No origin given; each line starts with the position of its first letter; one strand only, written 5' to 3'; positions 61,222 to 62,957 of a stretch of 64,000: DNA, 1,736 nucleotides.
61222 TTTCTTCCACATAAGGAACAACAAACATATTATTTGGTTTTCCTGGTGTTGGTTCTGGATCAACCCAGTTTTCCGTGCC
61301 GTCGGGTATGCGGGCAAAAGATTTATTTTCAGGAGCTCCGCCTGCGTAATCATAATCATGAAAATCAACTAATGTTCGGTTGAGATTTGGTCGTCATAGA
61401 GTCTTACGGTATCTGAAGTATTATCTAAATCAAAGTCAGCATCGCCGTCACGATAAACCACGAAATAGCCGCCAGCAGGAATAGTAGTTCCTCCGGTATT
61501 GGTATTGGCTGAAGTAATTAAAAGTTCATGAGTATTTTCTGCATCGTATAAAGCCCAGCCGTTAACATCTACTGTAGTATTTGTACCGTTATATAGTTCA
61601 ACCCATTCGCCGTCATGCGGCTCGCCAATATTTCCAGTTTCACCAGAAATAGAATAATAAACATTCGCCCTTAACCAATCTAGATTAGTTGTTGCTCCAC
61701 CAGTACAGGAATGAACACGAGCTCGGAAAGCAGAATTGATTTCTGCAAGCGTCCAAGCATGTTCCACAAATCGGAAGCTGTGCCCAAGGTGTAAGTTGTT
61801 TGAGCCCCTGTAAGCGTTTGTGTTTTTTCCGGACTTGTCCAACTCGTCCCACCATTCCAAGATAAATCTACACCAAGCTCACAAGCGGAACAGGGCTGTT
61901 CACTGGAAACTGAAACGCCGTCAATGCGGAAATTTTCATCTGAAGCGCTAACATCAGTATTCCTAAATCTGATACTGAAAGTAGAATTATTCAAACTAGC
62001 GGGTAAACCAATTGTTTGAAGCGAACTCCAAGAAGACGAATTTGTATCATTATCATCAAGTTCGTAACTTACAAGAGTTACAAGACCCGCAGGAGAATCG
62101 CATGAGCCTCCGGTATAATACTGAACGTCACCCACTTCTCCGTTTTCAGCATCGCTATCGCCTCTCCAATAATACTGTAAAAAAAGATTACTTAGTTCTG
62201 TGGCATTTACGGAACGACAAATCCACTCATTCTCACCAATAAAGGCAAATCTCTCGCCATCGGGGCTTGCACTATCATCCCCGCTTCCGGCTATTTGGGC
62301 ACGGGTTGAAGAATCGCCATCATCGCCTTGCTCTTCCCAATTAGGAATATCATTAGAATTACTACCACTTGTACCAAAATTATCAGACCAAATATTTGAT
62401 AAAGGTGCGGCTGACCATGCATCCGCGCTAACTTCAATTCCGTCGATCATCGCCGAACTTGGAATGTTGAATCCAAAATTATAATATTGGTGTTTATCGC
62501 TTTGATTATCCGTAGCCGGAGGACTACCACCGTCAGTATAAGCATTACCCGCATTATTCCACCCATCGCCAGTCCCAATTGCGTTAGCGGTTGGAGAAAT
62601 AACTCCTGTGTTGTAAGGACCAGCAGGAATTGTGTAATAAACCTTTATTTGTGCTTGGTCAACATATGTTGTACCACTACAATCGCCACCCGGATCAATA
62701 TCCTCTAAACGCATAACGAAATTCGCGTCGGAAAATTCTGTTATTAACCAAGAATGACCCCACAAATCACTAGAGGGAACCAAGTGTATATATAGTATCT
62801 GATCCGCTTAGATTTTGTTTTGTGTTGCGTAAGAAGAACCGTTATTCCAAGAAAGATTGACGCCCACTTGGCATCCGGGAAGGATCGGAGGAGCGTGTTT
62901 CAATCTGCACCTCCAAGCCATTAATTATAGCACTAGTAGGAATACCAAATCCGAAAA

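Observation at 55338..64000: Three-gene locus of giant secreted or anchored mosaic proteins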

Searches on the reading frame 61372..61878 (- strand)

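Call 6: search_protein_families(library=pfam, max_evalue=0.01, proteins=[window:61372-61878:-])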
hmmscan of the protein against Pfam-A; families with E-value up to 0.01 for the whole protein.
window:61372-61878:- (169 aa): 1 family
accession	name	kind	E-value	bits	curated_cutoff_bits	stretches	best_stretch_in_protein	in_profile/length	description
PF00932.25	LTD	-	2.3e-13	50.9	34.3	1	87-163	22-97/109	Lamin Tail Domain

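Call 12: search_protein_families(library=ncbifam, max_evalue=1, proteins=[window:61372-61878:-])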
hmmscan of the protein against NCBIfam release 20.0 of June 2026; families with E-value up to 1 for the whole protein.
window:61372-61878:- (169 aa): 0 families

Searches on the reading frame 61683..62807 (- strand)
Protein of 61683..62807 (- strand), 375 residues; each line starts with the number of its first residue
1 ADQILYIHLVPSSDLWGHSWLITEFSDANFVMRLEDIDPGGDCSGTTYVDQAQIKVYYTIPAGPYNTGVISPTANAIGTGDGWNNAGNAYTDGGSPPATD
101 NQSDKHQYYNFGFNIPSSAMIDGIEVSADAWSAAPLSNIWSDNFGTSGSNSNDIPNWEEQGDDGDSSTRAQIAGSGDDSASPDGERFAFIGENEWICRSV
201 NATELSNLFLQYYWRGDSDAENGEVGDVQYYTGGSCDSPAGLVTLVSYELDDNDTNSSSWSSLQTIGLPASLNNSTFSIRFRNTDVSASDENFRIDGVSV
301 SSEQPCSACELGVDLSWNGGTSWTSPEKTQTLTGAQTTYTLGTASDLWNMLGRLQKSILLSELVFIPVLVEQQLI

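Call 6: search_protein_families(library=pfam, max_evalue=0.01, proteins=[window:61683-62807:-])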
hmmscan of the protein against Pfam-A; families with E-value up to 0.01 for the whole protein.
window:61683-62807:- (375 aa): 0 families

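Call 12: search_protein_families(library=ncbifam, max_evalue=1, proteins=[window:61683-62807:-])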
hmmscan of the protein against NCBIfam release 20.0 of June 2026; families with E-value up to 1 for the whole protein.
window:61683-62807:- (375 aa): 0 families

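Call 13: search_protein_families(library=pfam, max_evalue=10, proteins=[window:61683-62807:-])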
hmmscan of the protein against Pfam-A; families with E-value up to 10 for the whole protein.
window:61683-62807:- (375 aa): 1 family
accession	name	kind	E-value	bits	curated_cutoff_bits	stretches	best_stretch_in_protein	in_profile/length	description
PF23238.1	DUF7068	-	0.37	11.4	27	0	354-371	11-28/65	Domain of unknown function (DUF7068)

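Call 45: find_homologous_proteins(query=window:61683-62807:-, max_evalue=0.001)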
Query window:61683-62807:- (375 aa): 28 proteins with E <= 0.001 among 4242 candidates.
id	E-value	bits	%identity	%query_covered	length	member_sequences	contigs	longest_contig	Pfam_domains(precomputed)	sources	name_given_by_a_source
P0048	4.5e-49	186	55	43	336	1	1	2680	-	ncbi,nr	ncbi:MAG: hypothetical protein Q8R35_03230 [bacterium]|nr:hypothetical protein [bacterium]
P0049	9.3e-44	168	56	43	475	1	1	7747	-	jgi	-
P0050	1.4e-40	158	52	44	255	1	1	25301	-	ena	-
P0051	2.9e-37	147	42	30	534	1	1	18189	-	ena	-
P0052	8.0e-33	132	48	42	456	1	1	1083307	-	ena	-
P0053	1.7e-27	115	33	33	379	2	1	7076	-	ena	-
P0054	1.7e-24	105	36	32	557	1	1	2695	PF18962.8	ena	-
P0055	3.3e-24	104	30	33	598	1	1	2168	-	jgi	jgi:hypothetical protein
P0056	2.2e-22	98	42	13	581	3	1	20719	PF19403.6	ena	-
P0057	2.3e-20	91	33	27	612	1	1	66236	-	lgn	-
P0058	4.7e-15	74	32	44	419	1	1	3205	-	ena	-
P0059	9.4e-13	66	38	32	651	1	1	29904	PF17170.11,PF01436.28,PF25021.2,PF06739.18,PF08450.19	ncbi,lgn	-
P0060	1.9e-10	59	45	24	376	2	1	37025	-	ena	-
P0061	2.3e-9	55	43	17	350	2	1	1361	-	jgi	-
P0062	3.1e-9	55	40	18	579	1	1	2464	PF13519.13,PF13400.12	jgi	jgi:hypothetical protein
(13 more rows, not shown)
